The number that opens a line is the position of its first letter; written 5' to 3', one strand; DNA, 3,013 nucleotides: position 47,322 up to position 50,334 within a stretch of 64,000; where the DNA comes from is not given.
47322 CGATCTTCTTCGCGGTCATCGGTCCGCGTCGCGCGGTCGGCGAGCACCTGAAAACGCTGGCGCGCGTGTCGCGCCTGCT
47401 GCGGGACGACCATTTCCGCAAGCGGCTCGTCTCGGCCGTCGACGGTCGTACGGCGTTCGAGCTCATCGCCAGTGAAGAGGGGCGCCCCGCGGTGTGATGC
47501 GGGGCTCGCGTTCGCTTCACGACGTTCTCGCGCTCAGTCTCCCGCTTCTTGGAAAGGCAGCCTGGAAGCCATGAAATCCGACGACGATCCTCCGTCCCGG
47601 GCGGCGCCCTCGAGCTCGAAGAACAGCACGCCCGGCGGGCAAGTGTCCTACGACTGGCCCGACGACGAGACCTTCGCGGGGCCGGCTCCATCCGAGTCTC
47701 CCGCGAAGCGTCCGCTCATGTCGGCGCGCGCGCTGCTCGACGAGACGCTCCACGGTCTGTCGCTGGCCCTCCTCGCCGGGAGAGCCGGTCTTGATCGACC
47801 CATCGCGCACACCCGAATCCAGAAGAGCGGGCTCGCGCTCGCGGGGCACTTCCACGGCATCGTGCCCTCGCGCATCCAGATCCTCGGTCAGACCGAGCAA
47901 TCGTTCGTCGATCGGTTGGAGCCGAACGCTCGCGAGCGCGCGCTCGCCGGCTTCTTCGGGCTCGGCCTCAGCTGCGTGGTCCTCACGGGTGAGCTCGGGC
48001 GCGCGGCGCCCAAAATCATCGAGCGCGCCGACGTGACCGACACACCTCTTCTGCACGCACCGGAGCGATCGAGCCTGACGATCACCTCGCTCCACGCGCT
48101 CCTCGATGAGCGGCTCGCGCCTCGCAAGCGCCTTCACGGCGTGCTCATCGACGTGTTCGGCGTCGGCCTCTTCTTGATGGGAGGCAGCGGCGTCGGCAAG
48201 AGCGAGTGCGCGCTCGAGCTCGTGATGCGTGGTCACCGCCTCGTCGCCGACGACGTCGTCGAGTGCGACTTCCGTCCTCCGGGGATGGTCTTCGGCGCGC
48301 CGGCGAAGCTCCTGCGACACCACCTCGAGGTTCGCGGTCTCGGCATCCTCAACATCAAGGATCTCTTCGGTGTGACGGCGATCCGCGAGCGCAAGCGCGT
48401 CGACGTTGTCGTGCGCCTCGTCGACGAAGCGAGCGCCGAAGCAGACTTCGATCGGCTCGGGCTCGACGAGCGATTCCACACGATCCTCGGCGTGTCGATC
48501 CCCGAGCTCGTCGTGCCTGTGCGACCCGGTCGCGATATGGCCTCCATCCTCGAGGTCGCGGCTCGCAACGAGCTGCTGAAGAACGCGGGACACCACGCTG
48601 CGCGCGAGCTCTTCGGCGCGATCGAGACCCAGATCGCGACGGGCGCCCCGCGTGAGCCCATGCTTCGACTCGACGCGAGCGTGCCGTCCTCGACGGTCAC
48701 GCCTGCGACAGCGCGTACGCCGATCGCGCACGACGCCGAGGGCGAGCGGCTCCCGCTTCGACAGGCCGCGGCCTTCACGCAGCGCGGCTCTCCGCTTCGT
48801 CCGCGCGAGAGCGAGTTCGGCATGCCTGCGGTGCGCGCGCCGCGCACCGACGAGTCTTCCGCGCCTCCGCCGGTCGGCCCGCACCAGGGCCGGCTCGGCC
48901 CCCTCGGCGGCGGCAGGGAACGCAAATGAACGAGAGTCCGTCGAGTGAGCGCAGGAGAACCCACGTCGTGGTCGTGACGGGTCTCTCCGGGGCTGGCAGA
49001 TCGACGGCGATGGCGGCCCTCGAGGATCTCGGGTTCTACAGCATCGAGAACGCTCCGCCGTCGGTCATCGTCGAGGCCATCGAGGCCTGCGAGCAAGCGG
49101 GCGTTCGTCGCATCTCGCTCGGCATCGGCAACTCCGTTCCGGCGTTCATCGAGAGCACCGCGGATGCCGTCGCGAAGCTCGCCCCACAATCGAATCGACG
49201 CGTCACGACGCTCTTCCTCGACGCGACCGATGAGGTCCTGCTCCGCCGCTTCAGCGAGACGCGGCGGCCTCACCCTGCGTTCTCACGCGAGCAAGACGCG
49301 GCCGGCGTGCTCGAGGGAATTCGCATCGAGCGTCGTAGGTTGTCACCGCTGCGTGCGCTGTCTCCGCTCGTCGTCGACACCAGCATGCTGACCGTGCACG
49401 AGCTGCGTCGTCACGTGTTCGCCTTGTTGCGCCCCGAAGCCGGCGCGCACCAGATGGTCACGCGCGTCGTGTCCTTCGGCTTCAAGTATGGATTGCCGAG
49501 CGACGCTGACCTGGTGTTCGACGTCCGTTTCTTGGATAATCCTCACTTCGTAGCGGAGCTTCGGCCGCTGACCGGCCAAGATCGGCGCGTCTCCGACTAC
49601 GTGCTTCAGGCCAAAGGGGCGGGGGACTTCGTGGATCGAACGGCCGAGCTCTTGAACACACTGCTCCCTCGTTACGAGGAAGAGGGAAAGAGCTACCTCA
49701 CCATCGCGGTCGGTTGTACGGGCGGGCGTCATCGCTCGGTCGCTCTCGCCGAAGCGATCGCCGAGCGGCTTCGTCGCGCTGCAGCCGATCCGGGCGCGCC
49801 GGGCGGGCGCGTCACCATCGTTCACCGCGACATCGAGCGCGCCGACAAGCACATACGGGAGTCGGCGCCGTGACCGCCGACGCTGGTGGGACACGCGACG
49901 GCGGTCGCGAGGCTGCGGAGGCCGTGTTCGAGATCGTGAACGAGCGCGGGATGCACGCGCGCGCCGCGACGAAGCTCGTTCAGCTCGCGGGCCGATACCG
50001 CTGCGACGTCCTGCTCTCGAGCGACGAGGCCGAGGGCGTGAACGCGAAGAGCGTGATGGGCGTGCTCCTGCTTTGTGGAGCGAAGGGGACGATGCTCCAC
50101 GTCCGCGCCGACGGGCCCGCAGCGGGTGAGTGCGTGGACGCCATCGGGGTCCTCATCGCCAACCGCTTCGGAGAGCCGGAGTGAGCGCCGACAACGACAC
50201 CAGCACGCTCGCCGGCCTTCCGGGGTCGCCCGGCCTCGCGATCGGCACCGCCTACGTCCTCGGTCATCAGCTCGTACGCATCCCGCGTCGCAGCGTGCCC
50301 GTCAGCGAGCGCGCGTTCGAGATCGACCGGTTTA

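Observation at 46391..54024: Complete hpf-ptsN-hprK-rapZ-HPr-EI cluster extended by a beta-propeller lipoprotein and a YceI-like gene through serial 4-nt start/stop overlaps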

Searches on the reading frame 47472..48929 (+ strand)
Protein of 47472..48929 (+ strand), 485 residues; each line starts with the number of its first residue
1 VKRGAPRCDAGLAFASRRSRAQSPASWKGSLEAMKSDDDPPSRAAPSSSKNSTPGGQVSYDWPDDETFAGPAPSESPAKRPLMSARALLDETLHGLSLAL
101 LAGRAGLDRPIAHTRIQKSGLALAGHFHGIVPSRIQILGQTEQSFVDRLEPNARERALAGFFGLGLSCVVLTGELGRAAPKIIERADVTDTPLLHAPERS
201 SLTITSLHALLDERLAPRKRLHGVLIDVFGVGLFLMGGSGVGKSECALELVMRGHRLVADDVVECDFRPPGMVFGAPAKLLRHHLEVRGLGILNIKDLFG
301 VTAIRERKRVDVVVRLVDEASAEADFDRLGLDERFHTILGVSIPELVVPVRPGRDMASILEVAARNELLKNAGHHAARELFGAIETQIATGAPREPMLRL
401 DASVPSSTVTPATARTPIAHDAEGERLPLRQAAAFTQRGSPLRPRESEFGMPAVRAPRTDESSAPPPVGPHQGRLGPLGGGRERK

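Call 11: search_protein_families(library=pfam, proteins=[window:47472-48929:+], max_evalue=0.01)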
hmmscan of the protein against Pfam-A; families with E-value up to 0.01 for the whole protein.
window:47472-48929:+ (485 aa): 2 families
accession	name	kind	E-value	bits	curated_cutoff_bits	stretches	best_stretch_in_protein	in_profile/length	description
PF07475.17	Hpr_kinase_C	-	1e-60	204.6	33.3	1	214-380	2-167/171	HPr Serine kinase C-terminal domain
PF02603.21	Hpr_kinase_N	-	1.7e-20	73.7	24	1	96-210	10-124/125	HPr Serine kinase N terminus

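Call 12: search_protein_families(library=ncbifam, proteins=[window:47472-48929:+], max_evalue=0.01)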
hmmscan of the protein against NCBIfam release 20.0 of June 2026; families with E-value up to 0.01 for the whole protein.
window:47472-48929:+ (485 aa): 3 families
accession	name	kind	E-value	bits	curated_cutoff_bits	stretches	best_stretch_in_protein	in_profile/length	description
TIGR00679.1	hpr-ser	equivalog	6.1e-94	314.6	240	1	91-385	5-297/300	HPr(Ser) kinase/phosphatase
NF003883.0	PRK05428.2-1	equivalog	1.2e-32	112.9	252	1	220-380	17-173/189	HPr kinase/phosphorylase-related protein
TIGR04355.1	HprK_rel_B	hypoth_equivalog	0.0015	17.7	200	1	222-269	148-197/351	HprK-related kinase B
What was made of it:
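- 47571..48929 (+): hprK, HPr(Ser) kinase/phosphorylase, 452 aa. It has a core flanked by a ~49-aa N-terminal and a ~100-aa C-terminal proline/serine-rich tail that carry conserved short motifs. TIGR00679 at 314.6 bits (call 12).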

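Call 51: find_homologous_proteins(query=window:47571-48929:+, max_evalue=1e-40)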
Query window:47571-48929:+ (452 aa): 7185 proteins with E <= 1e-40 among 8000 candidates; the best 120 are listed.
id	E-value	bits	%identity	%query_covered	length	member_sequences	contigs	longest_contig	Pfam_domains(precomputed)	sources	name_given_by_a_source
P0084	2.3e-293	991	100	100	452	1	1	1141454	PF02603.22,PF07475.18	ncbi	ncbi:MAG: HPr(Ser) kinase/phosphatase [Polyangiaceae bacterium]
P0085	4.7e-188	644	71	97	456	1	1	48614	PF02603.22,PF07475.18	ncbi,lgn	-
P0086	3.9e-186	638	69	95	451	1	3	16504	PF02603.22,PF07475.18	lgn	-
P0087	4.6e-186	637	70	99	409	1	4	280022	PF02603.22,PF07475.18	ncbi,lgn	-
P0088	2.4e-184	632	70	96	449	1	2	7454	PF02603.22,PF07475.18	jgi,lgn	-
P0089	1.2e-183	629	69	95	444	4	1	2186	PF02603.22,PF07475.18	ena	-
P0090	1.7e-182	626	72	96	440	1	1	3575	PF02603.22,PF07475.18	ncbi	-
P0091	1.8e-181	622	65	95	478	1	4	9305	PF02603.22,PF07475.18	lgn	-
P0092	3.5e-180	618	69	97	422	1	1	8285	PF02603.22,PF07475.18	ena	-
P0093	4.5e-176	604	67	98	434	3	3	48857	PF02603.22,PF07475.18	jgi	-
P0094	5.5e-175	601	65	99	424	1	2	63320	PF02603.22,PF07475.18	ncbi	-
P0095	2.2e-171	589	68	95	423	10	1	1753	PF02603.22,PF07475.18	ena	-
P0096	2.5e-169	582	77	78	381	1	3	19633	PF02603.22,PF07475.18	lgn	-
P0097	5.1e-169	581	77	78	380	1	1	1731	PF02603.22,PF07475.18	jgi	jgi:HPr kinase/phosphorylase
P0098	6.1e-169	581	65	98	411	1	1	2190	PF02603.22,PF07475.18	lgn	-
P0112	6.8e-164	564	73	84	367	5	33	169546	PF02603.22,PF07475.18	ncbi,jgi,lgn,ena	jgi:HPr kinase/phosphorylase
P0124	7.5e-151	521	63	92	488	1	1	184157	PF02603.22,PF07475.18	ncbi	ncbi:MAG: HPr(Ser) kinase/phosphatase [Polyangiaceae bacterium]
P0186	7.2e-131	455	68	69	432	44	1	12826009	PF02603.22,PF07475.18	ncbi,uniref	ncbi:HPr(Ser) kinase/phosphatase [Sorangium sp. So ce145]|uniref:HPr(Ser) kinase/phosphatase n=1 Tax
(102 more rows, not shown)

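Call 52: find_encoding_contigs(protein=P0085, flank=8000, max_places=1)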
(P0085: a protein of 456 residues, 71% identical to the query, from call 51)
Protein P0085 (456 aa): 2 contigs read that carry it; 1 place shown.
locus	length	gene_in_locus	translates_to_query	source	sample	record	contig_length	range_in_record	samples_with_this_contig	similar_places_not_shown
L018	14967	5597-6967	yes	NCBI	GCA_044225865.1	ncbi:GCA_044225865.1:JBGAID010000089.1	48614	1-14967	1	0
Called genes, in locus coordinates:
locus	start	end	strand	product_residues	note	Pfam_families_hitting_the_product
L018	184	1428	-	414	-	-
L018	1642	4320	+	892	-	PF13191:AAA_16, PF13424:TPR_12, PF17874:TPR_MalT (weak), PF13424:TPR_12, PF17874:TPR_MalT (weak), PF00515:TPR_1 (weak), PF13374:TPR_10 (weak), PF13424:TPR_12, +14 more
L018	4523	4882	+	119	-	PF02482:Ribosomal_S30AE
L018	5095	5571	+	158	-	PF00359:PTS_EIIA_2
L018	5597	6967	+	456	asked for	PF02603:Hpr_kinase_N, PF07475:Hpr_kinase_C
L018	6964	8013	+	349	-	PF03668:RapZ-like_N, PF22740:PapZ_C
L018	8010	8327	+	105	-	PF00381:PTS-HPr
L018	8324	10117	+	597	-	PF05524:PEP-utilisers_N, PF00391:PEP-utilizers, PF02896:PEP-utilizers_C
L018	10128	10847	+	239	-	PF04264:YceI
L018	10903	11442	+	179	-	-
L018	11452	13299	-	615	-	PF01590:GAF, PF00069:Pkinase, PF07714:PK_Tyr_Ser-Thr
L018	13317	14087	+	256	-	PF00561:Abhydrolase_1, PF12697:Abhydrolase_6, PF12146:Hydrolase_4 (weak), PF03096:Ndr (faint)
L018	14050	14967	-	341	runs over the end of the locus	PF12625:Arabinose_bd, PF12833:HTH_18, PF00165:HTH_AraC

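Call 53: find_encoding_contigs(protein=P0186, flank=8000, max_places=1)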
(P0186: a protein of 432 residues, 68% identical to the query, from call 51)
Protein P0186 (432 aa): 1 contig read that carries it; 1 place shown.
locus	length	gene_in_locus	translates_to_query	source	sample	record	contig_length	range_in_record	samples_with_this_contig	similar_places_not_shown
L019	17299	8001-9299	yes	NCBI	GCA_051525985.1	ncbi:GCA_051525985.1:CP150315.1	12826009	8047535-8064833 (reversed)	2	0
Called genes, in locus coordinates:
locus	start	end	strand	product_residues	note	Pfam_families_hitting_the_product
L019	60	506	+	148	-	PF06094:GGACT, PF21986:AH_C (weak)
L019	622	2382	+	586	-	PF13185:GAF_2 (weak), PF08448:PAS_4 (weak), PF13426:PAS_9 (weak), PF00512:HisKA, PF13581:HATPase_c_2 (weak), PF02518:HATPase_c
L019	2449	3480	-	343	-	PF00180:Iso_dh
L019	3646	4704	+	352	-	PF00069:Pkinase, PF01636:APH (faint), PF07714:PK_Tyr_Ser-Thr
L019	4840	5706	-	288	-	PF09995:MPAB_Lcp_cat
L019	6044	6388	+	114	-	PF18780:HNH_repeat (faint), PF04539:Sigma70_r3 (weak)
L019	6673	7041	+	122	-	PF02482:Ribosomal_S30AE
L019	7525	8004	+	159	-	PF00359:PTS_EIIA_2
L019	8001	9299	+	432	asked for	PF02603:Hpr_kinase_N, PF07475:Hpr_kinase_C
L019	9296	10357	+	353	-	PF03668:RapZ-like_N, PF22740:PapZ_C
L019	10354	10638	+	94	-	PF00381:PTS-HPr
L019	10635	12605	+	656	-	PF05524:PEP-utilisers_N, PF00391:PEP-utilizers, PF02896:PEP-utilizers_C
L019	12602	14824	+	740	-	PF00149:Metallophos (weak), PF02872:5_nucleotid_C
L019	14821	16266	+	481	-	-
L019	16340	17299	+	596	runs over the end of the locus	-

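Call 54: find_encoding_contigs(protein=P0124, flank=8000, max_places=1)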
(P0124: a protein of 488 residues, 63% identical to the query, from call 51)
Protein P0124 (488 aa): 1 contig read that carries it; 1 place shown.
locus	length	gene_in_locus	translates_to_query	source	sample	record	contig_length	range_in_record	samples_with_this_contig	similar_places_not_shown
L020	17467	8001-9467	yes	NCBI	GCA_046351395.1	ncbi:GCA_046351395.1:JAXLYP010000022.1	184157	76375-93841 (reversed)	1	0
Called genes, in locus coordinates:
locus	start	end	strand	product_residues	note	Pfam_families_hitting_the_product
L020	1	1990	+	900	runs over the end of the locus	PF07721:TPR_4 (faint), PF13191:AAA_16, PF17874:TPR_MalT (weak), PF13424:TPR_12, PF13424:TPR_12, PF00515:TPR_1 (weak), PF13374:TPR_10 (weak), PF13424:TPR_12, +8 more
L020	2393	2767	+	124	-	PF02482:Ribosomal_S30AE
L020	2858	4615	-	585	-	PF00069:Pkinase, PF07714:PK_Tyr_Ser-Thr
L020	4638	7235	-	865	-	-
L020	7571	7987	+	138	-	PF00359:PTS_EIIA_2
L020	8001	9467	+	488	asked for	PF02603:Hpr_kinase_N, PF07475:Hpr_kinase_C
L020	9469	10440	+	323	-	PF03668:RapZ-like_N, PF22740:PapZ_C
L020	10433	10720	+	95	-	PF00381:PTS-HPr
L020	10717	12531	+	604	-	PF05524:PEP-utilisers_N, PF00391:PEP-utilizers, PF02896:PEP-utilizers_C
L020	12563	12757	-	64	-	-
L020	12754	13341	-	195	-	-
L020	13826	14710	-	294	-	-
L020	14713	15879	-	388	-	-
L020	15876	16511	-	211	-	-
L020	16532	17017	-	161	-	-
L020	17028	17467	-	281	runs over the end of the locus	PF14257:DUF4349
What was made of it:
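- L020 has no gene coupled after ptsI (call 54).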

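Call 55: find_encoding_contigs(protein=P0112, flank=8000, max_places=1)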
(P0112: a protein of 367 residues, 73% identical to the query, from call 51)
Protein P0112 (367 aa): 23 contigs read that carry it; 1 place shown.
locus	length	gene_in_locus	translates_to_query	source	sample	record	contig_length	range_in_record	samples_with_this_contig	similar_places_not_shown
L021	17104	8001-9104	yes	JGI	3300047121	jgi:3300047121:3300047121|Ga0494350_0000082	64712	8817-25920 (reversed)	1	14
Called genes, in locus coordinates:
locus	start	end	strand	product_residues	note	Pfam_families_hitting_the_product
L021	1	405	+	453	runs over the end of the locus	PF02878:PGM_PMM_I, PF02879:PGM_PMM_II, PF02880:PGM_PMM_III, PF00408:PGM_PMM_IV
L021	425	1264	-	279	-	PF17848:Zn_ribbon_ACC (weak), PF01039:Carboxyl_trans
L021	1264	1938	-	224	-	PF01144:CoA_trans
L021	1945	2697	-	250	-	PF01144:CoA_trans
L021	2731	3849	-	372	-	-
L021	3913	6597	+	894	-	PF13191:AAA_16, PF13428:TPR_14 (faint), PF13176:TPR_7 (faint), PF13432:TPR_16 (faint), PF17874:TPR_MalT (weak), PF13424:TPR_12, PF17874:TPR_MalT (weak), PF13424:TPR_12, +9 more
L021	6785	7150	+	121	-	PF02482:Ribosomal_S30AE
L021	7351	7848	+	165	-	PF00359:PTS_EIIA_2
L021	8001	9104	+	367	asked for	PF02603:Hpr_kinase_N, PF07475:Hpr_kinase_C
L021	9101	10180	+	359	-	PF03668:RapZ-like_N, PF22740:PapZ_C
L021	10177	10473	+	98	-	PF00381:PTS-HPr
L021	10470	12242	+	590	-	PF05524:PEP-utilisers_N, PF00391:PEP-utilizers, PF02896:PEP-utilizers_C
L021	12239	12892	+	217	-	PF04264:YceI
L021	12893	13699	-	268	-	-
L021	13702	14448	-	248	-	PF01909:NTP_transf_2 (weak)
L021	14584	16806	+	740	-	PF00149:Metallophos (weak), PF02872:5_nucleotid_C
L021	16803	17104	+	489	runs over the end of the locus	-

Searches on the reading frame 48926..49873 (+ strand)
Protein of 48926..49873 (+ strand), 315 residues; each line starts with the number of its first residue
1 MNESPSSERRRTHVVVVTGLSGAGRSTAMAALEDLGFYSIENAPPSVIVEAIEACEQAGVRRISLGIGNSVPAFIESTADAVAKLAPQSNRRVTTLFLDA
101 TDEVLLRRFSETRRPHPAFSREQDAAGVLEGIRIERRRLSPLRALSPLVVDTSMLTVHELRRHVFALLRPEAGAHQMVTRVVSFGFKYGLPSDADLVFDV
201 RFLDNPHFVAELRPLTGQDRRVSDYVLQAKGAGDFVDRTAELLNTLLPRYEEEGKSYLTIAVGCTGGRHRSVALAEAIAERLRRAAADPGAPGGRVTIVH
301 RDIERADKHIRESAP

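Call 11: search_protein_families(library=pfam, proteins=[window:48926-49873:+], max_evalue=0.01)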
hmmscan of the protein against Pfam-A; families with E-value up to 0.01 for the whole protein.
window:48926-49873:+ (315 aa): 3 families
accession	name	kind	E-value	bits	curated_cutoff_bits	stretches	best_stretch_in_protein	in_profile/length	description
PF22740.1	PapZ_C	-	1.8e-45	154.4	27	1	179-303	3-120/121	RapZ C-terminal domain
PF03668.21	RapZ-like_N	-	4e-33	114.9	25.4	1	13-167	2-153/158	RapZ-like N-terminal domain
PF13191.12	AAA_16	-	0.00056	20.9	32.6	0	9-100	21-123/167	AAA ATPase domain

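Call 12: search_protein_families(library=ncbifam, proteins=[window:48926-49873:+], max_evalue=0.01)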
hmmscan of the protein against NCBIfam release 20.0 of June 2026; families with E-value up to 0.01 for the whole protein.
window:48926-49873:+ (315 aa): 1 family
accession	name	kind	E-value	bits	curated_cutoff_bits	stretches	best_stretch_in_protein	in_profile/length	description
NF003828.1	PRK05416.1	equivalog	5.2e-94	314.8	244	1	14-303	1-278/278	RNase adapter RapZ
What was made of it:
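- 48926..49873 (+): rapZ (315 aa). Its ATG overlaps the hprK stop as ATGA. The Walker-A Lys is replaced by Arg in this genome only. NF003828 at 314.8 bits (call 12).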

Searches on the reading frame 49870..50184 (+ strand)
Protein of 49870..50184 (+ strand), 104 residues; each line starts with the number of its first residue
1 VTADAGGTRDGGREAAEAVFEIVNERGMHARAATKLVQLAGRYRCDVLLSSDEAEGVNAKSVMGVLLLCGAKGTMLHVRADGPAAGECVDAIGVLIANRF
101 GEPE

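Call 11: search_protein_families(library=pfam, proteins=[window:49870-50184:+], max_evalue=0.01)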
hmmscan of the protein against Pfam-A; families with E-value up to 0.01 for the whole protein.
window:49870-50184:+ (104 aa): 1 family
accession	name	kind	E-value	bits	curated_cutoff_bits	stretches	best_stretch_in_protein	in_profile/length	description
PF00381.24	PTS-HPr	-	7.5e-23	80.8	23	1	18-97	3-80/81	PTS HPr component phosphorylation site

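Call 12: search_protein_families(library=ncbifam, proteins=[window:49870-50184:+], max_evalue=0.01)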
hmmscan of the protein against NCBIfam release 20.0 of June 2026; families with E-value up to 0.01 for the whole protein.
window:49870-50184:+ (104 aa): 9 families
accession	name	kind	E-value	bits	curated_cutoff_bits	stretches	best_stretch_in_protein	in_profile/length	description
TIGR01003.1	PTS_HPr_family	subfamily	8.2e-20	70.6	47.9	1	17-96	3-81/82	HPr family phosphocarrier protein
NF010352.0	PRK13780.1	equivalog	2.4e-16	59.4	110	1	17-93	3-78/88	phosphocarrier protein HPr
NF008319.0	PRK11109.1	equivalog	2.3e-15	56.7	302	1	14-102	284-374/376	fused PTS fructose transporter subunit IIA/HPr protein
NF008146.0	PRK10897.1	equivalog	5.4e-15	55.5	119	1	19-102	6-89/90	PTS phosphocarrier protein NPr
NF041319.1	PTS-HPr_Halo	equivalog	4.3e-14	52.7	140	1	17-94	2-81/87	phosphocarrier protein HPr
NF010354.0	PRK13782.1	equivalog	9.8e-14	51.2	123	1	21-96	7-81/85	HPr family phosphocarrier protein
NF010351.0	PRK13779.1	equivalog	1.1e-13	50.9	766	1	12-102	411-503/503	bifunctional PTS system fructose-specific transporter subunit IIA/HPr protein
NF008478.1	PRK11377.1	equivalog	6e-10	38.7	520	1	14-102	154-241/473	dihydroxyacetone kinase phosphoryl donor subunit DhaM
NF008104.0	PRK10850.1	equivalog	8.6e-05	22.6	153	1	22-97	8-82/85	phosphocarrier protein Hpr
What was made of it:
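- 49870..50184 (+): ptsH (HPr, 104 aa) with both the His15-type (GMHARAA) and Ser46-type (NAKSVMG) sites. GTGA overlap with rapZ. PF00381 and TIGR01003 (calls 11, 12).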
